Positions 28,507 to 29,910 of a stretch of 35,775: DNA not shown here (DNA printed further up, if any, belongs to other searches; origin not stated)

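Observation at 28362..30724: Radical SAM/SPASM, short Cys-free peptide and methyltransferase cluster: candidate RiPP pathway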

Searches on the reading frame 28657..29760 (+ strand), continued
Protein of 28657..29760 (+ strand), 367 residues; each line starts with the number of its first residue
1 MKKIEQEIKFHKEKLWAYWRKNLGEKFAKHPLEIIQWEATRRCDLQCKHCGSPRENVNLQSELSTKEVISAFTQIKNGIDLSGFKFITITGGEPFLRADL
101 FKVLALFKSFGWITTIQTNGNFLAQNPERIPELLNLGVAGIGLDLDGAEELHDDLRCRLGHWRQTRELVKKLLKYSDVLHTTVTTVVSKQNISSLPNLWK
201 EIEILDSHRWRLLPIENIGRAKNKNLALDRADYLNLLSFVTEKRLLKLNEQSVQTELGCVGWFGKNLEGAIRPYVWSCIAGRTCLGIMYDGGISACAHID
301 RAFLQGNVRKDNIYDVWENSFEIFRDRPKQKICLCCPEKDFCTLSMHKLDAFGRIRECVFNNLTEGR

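Call 21: search_protein_families(library=ncbifam, proteins=[L007:3812-3982:+, L012:3356-3541:+, L014:3777-3977:+, L015:3795-3965:+, L016:3774-3956:+, L008:2673-3791:+, L015:2623-3780:+, L015:3962-5122:+, L007:4004-5140:+], max_evalue=0.01)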
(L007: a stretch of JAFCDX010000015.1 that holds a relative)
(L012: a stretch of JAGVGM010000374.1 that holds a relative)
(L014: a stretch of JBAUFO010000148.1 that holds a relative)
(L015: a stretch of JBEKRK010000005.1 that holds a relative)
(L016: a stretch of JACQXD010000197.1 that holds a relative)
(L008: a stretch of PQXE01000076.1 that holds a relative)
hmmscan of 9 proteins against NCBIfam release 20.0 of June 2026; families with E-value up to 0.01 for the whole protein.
L007:3812-3982:+ (56 aa): 0 families

L012:3356-3541:+ (61 aa): 0 families

L014:3777-3977:+ (66 aa): 0 families

L015:3795-3965:+ (56 aa): 0 families

L016:3774-3956:+ (61 aa): 0 families

L008:2673-3791:+ (372 aa): 3 families
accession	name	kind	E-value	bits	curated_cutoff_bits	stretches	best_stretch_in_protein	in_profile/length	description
NF011933.0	PRK15404.1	subfamily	9.1e-50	169.7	477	1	25-355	22-353/370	high-affinity branched-chain amino acid ABC transporter substrate-binding protein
TIGR03407.1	urea_ABC_UrtA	exception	5.9e-21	74.8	492.75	2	30-226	1-197/361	urea ABC transporter substrate-binding protein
TIGR03669.1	urea_ABC_arch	equivalog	1.4e-13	50.6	494.8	1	30-349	1-323/375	urea ABC transporter substrate-binding protein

L015:2623-3780:+ (385 aa): 3 families
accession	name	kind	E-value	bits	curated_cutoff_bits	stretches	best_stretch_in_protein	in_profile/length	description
NF011933.0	PRK15404.1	subfamily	1.5e-47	162.5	477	1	29-372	13-356/370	high-affinity branched-chain amino acid ABC transporter substrate-binding protein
TIGR03407.1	urea_ABC_UrtA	exception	1e-18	67.4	492.75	1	43-380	1-344/361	urea ABC transporter substrate-binding protein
TIGR03669.1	urea_ABC_arch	equivalog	2.6e-12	46.4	494.8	1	50-362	8-322/375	urea ABC transporter substrate-binding protein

L015:3962-5122:+ (386 aa): 74 families (the best 25 are shown)
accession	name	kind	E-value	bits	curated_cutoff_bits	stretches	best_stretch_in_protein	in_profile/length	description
TIGR04133.1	rSAM_w_lipo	hypoth_equivalog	6.8e-67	225.8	425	1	14-364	10-346/350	TIGR04133 family radical SAM/SPASM protein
TIGR03913.1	rad_SAM_trio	equivalog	5.1e-33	114.2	591.75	1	23-349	15-335/477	GDL motif peptide-associated radical SAM/SPASM maturase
TIGR04053.2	TIGR04053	equivalog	7e-33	114.4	395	1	24-238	5-211/366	TIGR04053 family radical SAM/SPASM domain-containing protein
TIGR04545.1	rSAM_ahbD_hemeb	equivalog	1.1e-31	110.6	500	1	29-348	1-317/339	heme b synthase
TIGR04051.1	rSAM_NirJ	equivalog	7.4e-30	104.1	515.45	1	29-200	3-166/354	heme d1 biosynthesis radical SAM protein NirJ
TIGR04103.1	rSAM_nif11_3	equivalog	1.2e-29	103.2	725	1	31-349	8-325/412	nif11-class peptide radical SAM maturase 3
TIGR04055.1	rSAM_NirJ2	equivalog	1.4e-28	100.4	500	1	29-356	1-310/326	putative heme d1 biosynthesis radical SAM protein NirJ2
TIGR04546.1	rSAM_ahbC_deAc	equivalog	1.5e-28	99.8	650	1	29-208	40-211/390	12,18-didecarboxysiroheme deacetylase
TIGR04054.1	rSAM_NirJ1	equivalog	1.1e-27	96.7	650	1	29-206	37-206/387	putative heme d1 biosynthesis radical SAM protein NirJ1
TIGR04340.1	rSAM_ACGX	hypoth_equivalog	1.5e-27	96.7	400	1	31-350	6-321/341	radical SAM/SPASM domain protein, ACGX system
TIGR03962.1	mycofact_rSAM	equivalog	4.3e-26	91.9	265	1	29-351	13-315/339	mycofactocin radical SAM maturase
NF050035.1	rSAM_WgK_link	exception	1e-25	90.6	650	2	30-219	11-192/367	radical SAM/SPASM peptide maturase WgkB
TIGR04303.1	GeoRSP_rSAM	equivalog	9e-25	87.9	400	1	29-351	6-308/325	GeoRSP system radical SAM/SPASM protein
TIGR04347.1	pseudo_SAM_Halo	equivalog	7.1e-23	81.5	525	1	28-234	38-235/390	TIGR04347 family pseudo-SAM/SPASM protein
NF045574.1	sacti_mat_StsB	exception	1.6e-22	80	625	1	22-223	90-280/466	StsB family radical SAM/SPASM domain sactipeptide maturase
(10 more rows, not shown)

L007:4004-5140:+ (378 aa): 74 families (the best 25 are shown)
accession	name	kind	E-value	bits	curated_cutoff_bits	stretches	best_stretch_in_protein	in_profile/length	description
TIGR04133.1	rSAM_w_lipo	hypoth_equivalog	4e-67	226.6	425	1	8-362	8-348/350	TIGR04133 family radical SAM/SPASM protein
TIGR04103.1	rSAM_nif11_3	equivalog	4.8e-35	121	725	1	26-325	7-298/412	nif11-class peptide radical SAM maturase 3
TIGR04053.2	TIGR04053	equivalog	6.2e-34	117.8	395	1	19-234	4-212/366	TIGR04053 family radical SAM/SPASM domain-containing protein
TIGR04546.1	rSAM_ahbC_deAc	equivalog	5.9e-33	114.2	650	1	20-243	37-249/390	12,18-didecarboxysiroheme deacetylase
TIGR04054.1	rSAM_NirJ1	equivalog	5.3e-32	110.9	650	1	25-202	37-206/387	putative heme d1 biosynthesis radical SAM protein NirJ1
TIGR04051.1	rSAM_NirJ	equivalog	2.4e-30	105.7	515.45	1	25-239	3-209/354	heme d1 biosynthesis radical SAM protein NirJ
TIGR04545.1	rSAM_ahbD_hemeb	equivalog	1.6e-29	103.4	500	1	25-230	1-199/339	heme b synthase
TIGR03913.1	rad_SAM_trio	equivalog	3.5e-29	101.5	591.75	1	22-348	18-338/477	GDL motif peptide-associated radical SAM/SPASM maturase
TIGR04055.1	rSAM_NirJ2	equivalog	3.1e-28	99.3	500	1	25-343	1-302/326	putative heme d1 biosynthesis radical SAM protein NirJ2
TIGR04303.1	GeoRSP_rSAM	equivalog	1.5e-27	97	400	1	22-345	4-306/325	GeoRSP system radical SAM/SPASM protein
TIGR03962.1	mycofact_rSAM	equivalog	2.1e-26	92.9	265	1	26-354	14-322/339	mycofactocin radical SAM maturase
TIGR02666.1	moaA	equivalog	4.2e-26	91.7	284.05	1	31-246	17-234/336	GTP 3',8-cyclase MoaA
TIGR04347.1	pseudo_SAM_Halo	equivalog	5.8e-25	88.4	525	1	20-215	34-220/390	TIGR04347 family pseudo-SAM/SPASM protein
TIGR02668.1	moaA_archaeal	equivalog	1.2e-24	86.9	325.25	1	29-292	15-265/303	GTP 3',8-cyclase MoaA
NF050035.1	rSAM_WgK_link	exception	1.8e-23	83.1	650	1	26-223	11-200/367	radical SAM/SPASM peptide maturase WgkB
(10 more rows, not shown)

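Call 35: find_related_loci(query=A1, collection=metagenome_contigs, flank=4000)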
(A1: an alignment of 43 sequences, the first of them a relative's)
Query A1 (367 aa) in metagenome_contigs; peptide patterns used: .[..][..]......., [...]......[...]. (x = any residue, [..] = any of these).
600 stretches matched a pattern (row limit reached: there are more); 569 encode a relative of the query (tblastn E <= 1e-3); the best 80 are kept; 80 distinct loci.
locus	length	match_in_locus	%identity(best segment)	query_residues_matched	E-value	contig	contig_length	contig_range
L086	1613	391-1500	38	3-364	6e-86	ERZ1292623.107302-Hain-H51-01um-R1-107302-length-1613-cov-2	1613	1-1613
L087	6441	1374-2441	38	13-359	1e-78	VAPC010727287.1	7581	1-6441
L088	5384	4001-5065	39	19-364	2e-75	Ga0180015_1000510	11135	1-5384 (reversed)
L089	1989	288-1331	37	13-351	4e-71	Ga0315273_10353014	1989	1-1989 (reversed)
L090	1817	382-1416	33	19-361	1e-52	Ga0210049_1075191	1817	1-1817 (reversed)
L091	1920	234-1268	33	19-361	2e-52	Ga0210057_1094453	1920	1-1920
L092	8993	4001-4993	33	29-365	2e-49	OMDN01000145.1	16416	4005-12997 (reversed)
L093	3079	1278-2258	33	19-350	3e-49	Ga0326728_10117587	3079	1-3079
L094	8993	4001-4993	33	29-365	8e-49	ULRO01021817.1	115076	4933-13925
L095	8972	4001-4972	34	29-358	1e-48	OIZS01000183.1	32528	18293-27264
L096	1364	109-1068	33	30-350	2e-50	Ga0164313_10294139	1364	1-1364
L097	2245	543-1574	30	14-364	9e-49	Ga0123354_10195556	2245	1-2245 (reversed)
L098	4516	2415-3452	32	14-366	4e-48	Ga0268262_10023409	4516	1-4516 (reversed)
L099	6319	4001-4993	32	30-365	1e-47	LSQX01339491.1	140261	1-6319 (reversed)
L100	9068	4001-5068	28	4-364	2e-47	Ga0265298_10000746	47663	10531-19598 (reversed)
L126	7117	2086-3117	31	12-363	7e-44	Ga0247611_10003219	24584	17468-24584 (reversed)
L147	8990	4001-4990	30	29-363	5e-42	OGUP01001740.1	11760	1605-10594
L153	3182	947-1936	31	30-363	8e-42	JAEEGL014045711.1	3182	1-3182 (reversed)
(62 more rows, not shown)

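Call 49: search_protein_families(library=ncbifam, proteins=[L153:170-715:+, L126:1506-2066:+, L147:3406-3933:+, L153:875-1948:+, L126:2077-3126:+, L090:346-1443:+, L090:1445-1777:+, L092:3929-4999:+], max_evalue=0.001)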
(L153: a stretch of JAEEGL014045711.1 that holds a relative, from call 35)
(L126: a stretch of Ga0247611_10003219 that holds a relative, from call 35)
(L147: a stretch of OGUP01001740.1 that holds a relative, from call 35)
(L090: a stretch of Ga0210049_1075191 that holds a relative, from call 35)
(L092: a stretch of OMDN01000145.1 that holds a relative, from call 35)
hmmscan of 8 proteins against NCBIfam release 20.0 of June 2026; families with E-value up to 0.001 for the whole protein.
L153:170-715:+ (181 aa): 1 family
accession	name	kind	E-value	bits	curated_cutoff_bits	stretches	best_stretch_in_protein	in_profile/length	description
TIGR04134.1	lipo_with_rSAM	hypoth_equivalog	5.9e-26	91.3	39.8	1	5-179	2-149/150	radical SAM-associated putative lipoprotein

L126:1506-2066:+ (186 aa): 1 family
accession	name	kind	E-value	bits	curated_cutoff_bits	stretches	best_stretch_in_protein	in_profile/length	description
TIGR04134.1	lipo_with_rSAM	hypoth_equivalog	2.6e-32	111.9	39.8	1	51-185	26-150/150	radical SAM-associated putative lipoprotein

L147:3406-3933:+ (175 aa): 1 family
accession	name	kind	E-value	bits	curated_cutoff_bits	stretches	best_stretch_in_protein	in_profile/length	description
TIGR04134.1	lipo_with_rSAM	hypoth_equivalog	3.3e-32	111.6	39.8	1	7-166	1-148/150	radical SAM-associated putative lipoprotein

L153:875-1948:+ (357 aa): 65 families (the best 25 are shown)
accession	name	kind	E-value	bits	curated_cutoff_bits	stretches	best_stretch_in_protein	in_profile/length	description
TIGR04133.1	rSAM_w_lipo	hypoth_equivalog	5.3e-177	588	425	1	6-354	2-349/350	TIGR04133 family radical SAM/SPASM protein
TIGR04055.1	rSAM_NirJ2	equivalog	1.7e-31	110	500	1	31-336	3-304/326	putative heme d1 biosynthesis radical SAM protein NirJ2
TIGR04053.2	TIGR04053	equivalog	9e-31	107.4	395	1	29-236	9-214/366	TIGR04053 family radical SAM/SPASM domain-containing protein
TIGR04545.1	rSAM_ahbD_hemeb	equivalog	1.3e-30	107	500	1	31-347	3-329/339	heme b synthase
TIGR03913.1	rad_SAM_trio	equivalog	2.3e-28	98.8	591.75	1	28-334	19-333/477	GDL motif peptide-associated radical SAM/SPASM maturase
TIGR04103.1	rSAM_nif11_3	equivalog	1.7e-27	96.1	725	1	30-299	7-281/412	nif11-class peptide radical SAM maturase 3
TIGR04051.1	rSAM_NirJ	equivalog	2.3e-25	89.3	515.45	1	31-231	5-201/354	heme d1 biosynthesis radical SAM protein NirJ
TIGR03962.1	mycofact_rSAM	equivalog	8.4e-25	87.6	265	1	29-336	13-313/339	mycofactocin radical SAM maturase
TIGR04250.1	SCM_rSAM_ScmE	equivalog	1.6e-23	83.2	400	1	33-335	8-326/358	SynChlorMet cassette radical SAM/SPASM protein ScmE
TIGR04340.1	rSAM_ACGX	hypoth_equivalog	1.9e-23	83.2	400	1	31-335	6-319/341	radical SAM/SPASM domain protein, ACGX system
TIGR04054.1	rSAM_NirJ1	equivalog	4.5e-22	78.2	650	1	30-234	38-238/387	putative heme d1 biosynthesis radical SAM protein NirJ1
TIGR04347.1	pseudo_SAM_Halo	equivalog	8.7e-22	77.9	525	1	29-336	39-365/390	TIGR04347 family pseudo-SAM/SPASM protein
TIGR04317.1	W_rSAM_matur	equivalog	8.4e-21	74.5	380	1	27-333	3-320/349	tungsten cofactor oxidoreductase radical SAM maturase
TIGR04163.1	rSAM_cobopep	equivalog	1.7e-20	73.2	375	1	13-333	50-384/428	peptide-modifying radical SAM enzyme CbpB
TIGR04546.1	rSAM_ahbC_deAc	equivalog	1.9e-20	73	650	1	30-234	41-241/390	12,18-didecarboxysiroheme deacetylase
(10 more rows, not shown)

L126:2077-3126:+ (349 aa): 64 families (the best 25 are shown)
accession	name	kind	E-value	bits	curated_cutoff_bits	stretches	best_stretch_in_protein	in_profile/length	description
TIGR04133.1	rSAM_w_lipo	hypoth_equivalog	7.8e-174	577.6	425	1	5-347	7-349/350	TIGR04133 family radical SAM/SPASM protein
TIGR04053.2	TIGR04053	equivalog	1.5e-30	106.7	395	1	23-227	9-211/366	TIGR04053 family radical SAM/SPASM domain-containing protein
TIGR04103.1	rSAM_nif11_3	equivalog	8.9e-29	100.3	725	1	24-299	7-288/412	nif11-class peptide radical SAM maturase 3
TIGR04545.1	rSAM_ahbD_hemeb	equivalog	9.8e-29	100.8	500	1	25-241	3-216/339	heme b synthase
TIGR04055.1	rSAM_NirJ2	equivalog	4.3e-27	95.5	500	1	25-328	3-303/326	putative heme d1 biosynthesis radical SAM protein NirJ2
TIGR03913.1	rad_SAM_trio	equivalog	3.2e-26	91.8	591.75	1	24-324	21-327/477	GDL motif peptide-associated radical SAM/SPASM maturase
TIGR04051.1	rSAM_NirJ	equivalog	4.1e-24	85.2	515.45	1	25-186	5-162/354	heme d1 biosynthesis radical SAM protein NirJ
TIGR04054.1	rSAM_NirJ1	equivalog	1.7e-22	79.6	650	1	24-205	38-215/387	putative heme d1 biosynthesis radical SAM protein NirJ1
TIGR04340.1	rSAM_ACGX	hypoth_equivalog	3.6e-20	72.5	400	2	25-189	6-171/341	radical SAM/SPASM domain protein, ACGX system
TIGR04546.1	rSAM_ahbC_deAc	equivalog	7.1e-20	71.2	650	1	24-206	41-219/390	12,18-didecarboxysiroheme deacetylase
TIGR04347.1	pseudo_SAM_Halo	equivalog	5.7e-19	68.6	525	1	23-329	39-365/390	TIGR04347 family pseudo-SAM/SPASM protein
TIGR04163.1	rSAM_cobopep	equivalog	3.4e-18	65.6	375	1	17-326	60-384/428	peptide-modifying radical SAM enzyme CbpB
TIGR04250.1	SCM_rSAM_ScmE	equivalog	5.9e-18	64.9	400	2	27-195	8-174/358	SynChlorMet cassette radical SAM/SPASM protein ScmE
TIGR04251.1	SCM_rSAM_ScmF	equivalog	7.9e-18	64.9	400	1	19-300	1-289/353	SynChlorMet cassette radical SAM/SPASM protein ScmF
TIGR04317.1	W_rSAM_matur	equivalog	1.1e-17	64.2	380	1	21-325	3-319/349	tungsten cofactor oxidoreductase radical SAM maturase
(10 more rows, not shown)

L090:346-1443:+ (365 aa): 75 families (the best 25 are shown)
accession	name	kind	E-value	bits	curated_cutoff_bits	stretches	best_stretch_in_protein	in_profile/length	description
TIGR04133.1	rSAM_w_lipo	hypoth_equivalog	1.2e-111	373.1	425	1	9-358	6-348/350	TIGR04133 family radical SAM/SPASM protein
TIGR04545.1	rSAM_ahbD_hemeb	equivalog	2.9e-53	181.5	500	1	30-343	3-321/339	heme b synthase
TIGR04055.1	rSAM_NirJ2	equivalog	2.5e-49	168.6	500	1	30-339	3-303/326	putative heme d1 biosynthesis radical SAM protein NirJ2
TIGR03962.1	mycofact_rSAM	equivalog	2.7e-44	151.7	265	1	28-346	13-319/339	mycofactocin radical SAM maturase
TIGR04053.2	TIGR04053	equivalog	5.9e-42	144.2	395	1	28-239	9-216/366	TIGR04053 family radical SAM/SPASM domain-containing protein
TIGR04054.1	rSAM_NirJ1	equivalog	4.5e-38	130.9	650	2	29-215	38-218/387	putative heme d1 biosynthesis radical SAM protein NirJ1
TIGR04347.1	pseudo_SAM_Halo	equivalog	5.3e-38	131.3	525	1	29-242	40-247/390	TIGR04347 family pseudo-SAM/SPASM protein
TIGR04051.1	rSAM_NirJ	equivalog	4.8e-37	127.7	515.45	2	30-219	5-188/354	heme d1 biosynthesis radical SAM protein NirJ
NF050035.1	rSAM_WgK_link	exception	6.9e-37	127.3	650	2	33-246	15-224/367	radical SAM/SPASM peptide maturase WgkB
TIGR04546.1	rSAM_ahbC_deAc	equivalog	1.8e-35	122.5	650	2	29-239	41-245/390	12,18-didecarboxysiroheme deacetylase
TIGR04103.1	rSAM_nif11_3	equivalog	4.1e-35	121.2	725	1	26-340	4-316/412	nif11-class peptide radical SAM maturase 3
TIGR04251.1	SCM_rSAM_ScmF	equivalog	2.9e-29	102.6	400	1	24-341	1-322/353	SynChlorMet cassette radical SAM/SPASM protein ScmF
TIGR03913.1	rad_SAM_trio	equivalog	8.3e-29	100.3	591.75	1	28-338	20-333/477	GDL motif peptide-associated radical SAM/SPASM maturase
NF045574.1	sacti_mat_StsB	exception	1e-28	100.4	625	1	23-217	92-279/466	StsB family radical SAM/SPASM domain sactipeptide maturase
TIGR02109.1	PQQ_syn_pqqE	equivalog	1.1e-27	97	381.35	1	22-331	3-303/358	pyrroloquinoline quinone biosynthesis protein PqqE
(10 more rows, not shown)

L090:1445-1777:+ (110 aa): 0 families

L092:3929-4999:+ (356 aa): 68 families (the best 25 are shown)
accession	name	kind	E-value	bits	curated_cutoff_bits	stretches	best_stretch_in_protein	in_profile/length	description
TIGR04133.1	rSAM_w_lipo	hypoth_equivalog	4e-175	581.8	425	1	6-353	1-349/350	TIGR04133 family radical SAM/SPASM protein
TIGR04103.1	rSAM_nif11_3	equivalog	7.6e-41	140.1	725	1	29-301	5-284/412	nif11-class peptide radical SAM maturase 3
TIGR04053.2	TIGR04053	equivalog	4.1e-37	128.3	395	1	24-219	4-199/366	TIGR04053 family radical SAM/SPASM domain-containing protein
TIGR03913.1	rad_SAM_trio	equivalog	1.7e-36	125.7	591.75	1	30-333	20-333/477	GDL motif peptide-associated radical SAM/SPASM maturase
TIGR04055.1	rSAM_NirJ2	equivalog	4e-34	118.6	500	1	32-333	3-302/326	putative heme d1 biosynthesis radical SAM protein NirJ2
TIGR04545.1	rSAM_ahbD_hemeb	equivalog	7.2e-34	117.7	500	1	32-247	3-216/339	heme b synthase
TIGR04051.1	rSAM_NirJ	equivalog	1e-33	116.8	515.45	1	32-216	5-186/354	heme d1 biosynthesis radical SAM protein NirJ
TIGR04347.1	pseudo_SAM_Halo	equivalog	2.9e-33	115.7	525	1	19-238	28-248/390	TIGR04347 family pseudo-SAM/SPASM protein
TIGR04546.1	rSAM_ahbC_deAc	equivalog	4.8e-33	114.5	650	1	31-235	41-242/390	12,18-didecarboxysiroheme deacetylase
TIGR04340.1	rSAM_ACGX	hypoth_equivalog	1.8e-30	106.4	400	2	33-193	7-169/341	radical SAM/SPASM domain protein, ACGX system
TIGR04054.1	rSAM_NirJ1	equivalog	4e-29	101.4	650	2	31-193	38-197/387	putative heme d1 biosynthesis radical SAM protein NirJ1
TIGR03962.1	mycofact_rSAM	equivalog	1.8e-28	99.7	265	1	31-338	14-316/339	mycofactocin radical SAM maturase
TIGR04250.1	SCM_rSAM_ScmE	equivalog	2.8e-26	92.3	400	2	34-202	8-175/358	SynChlorMet cassette radical SAM/SPASM protein ScmE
TIGR04251.1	SCM_rSAM_ScmF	equivalog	3.2e-24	86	400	1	26-308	1-291/353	SynChlorMet cassette radical SAM/SPASM protein ScmF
TIGR02109.1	PQQ_syn_pqqE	equivalog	1.1e-22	80.5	381.35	1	30-326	8-303/358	pyrroloquinoline quinone biosynthesis protein PqqE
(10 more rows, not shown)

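Call 52: find_encoding_contigs(protein=P0002, flank=3000, max_places=2)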
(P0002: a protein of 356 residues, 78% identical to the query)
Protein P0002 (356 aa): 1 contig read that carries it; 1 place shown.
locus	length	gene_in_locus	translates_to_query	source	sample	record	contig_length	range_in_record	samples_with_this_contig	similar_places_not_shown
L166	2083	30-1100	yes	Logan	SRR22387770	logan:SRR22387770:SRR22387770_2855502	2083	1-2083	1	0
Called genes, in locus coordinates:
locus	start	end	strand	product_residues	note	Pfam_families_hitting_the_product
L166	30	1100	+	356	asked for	PF04055:Radical_SAM, PF13186:SPASM (weak)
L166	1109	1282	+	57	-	-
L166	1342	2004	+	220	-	PF13489:Methyltransf_23 (weak), PF01209:Ubie_methyltran (weak), PF13649:Methyltransf_25, PF13847:Methyltransf_31, PF08241:Methyltransf_11, PF08242:Methyltransf_12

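Call 53: find_encoding_contigs(protein=P0003, flank=4000, max_places=2)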
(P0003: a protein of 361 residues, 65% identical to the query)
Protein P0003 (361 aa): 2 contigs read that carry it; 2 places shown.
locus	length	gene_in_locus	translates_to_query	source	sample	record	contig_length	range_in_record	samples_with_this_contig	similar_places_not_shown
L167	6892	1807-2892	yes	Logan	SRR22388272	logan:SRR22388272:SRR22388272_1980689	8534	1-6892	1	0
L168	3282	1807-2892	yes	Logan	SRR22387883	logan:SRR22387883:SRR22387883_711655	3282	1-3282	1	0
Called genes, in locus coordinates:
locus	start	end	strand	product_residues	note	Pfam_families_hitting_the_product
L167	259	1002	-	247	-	PF01978:TrmB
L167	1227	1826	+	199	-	-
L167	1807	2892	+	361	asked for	PF04055:Radical_SAM, PF13186:SPASM (weak)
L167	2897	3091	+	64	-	-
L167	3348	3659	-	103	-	-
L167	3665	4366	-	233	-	PF01479:S4, PF00849:PseudoU_synth_2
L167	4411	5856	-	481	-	PF04932:Wzy_C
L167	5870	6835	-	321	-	PF00892:EamA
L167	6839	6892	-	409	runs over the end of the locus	PF00232:Glyco_hydro_1, PF02449:Glyco_hydro_42 (weak), PF00232:Glyco_hydro_1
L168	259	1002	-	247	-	PF01978:TrmB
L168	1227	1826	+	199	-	-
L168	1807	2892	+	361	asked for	PF04055:Radical_SAM, PF13186:SPASM (weak)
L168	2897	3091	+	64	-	-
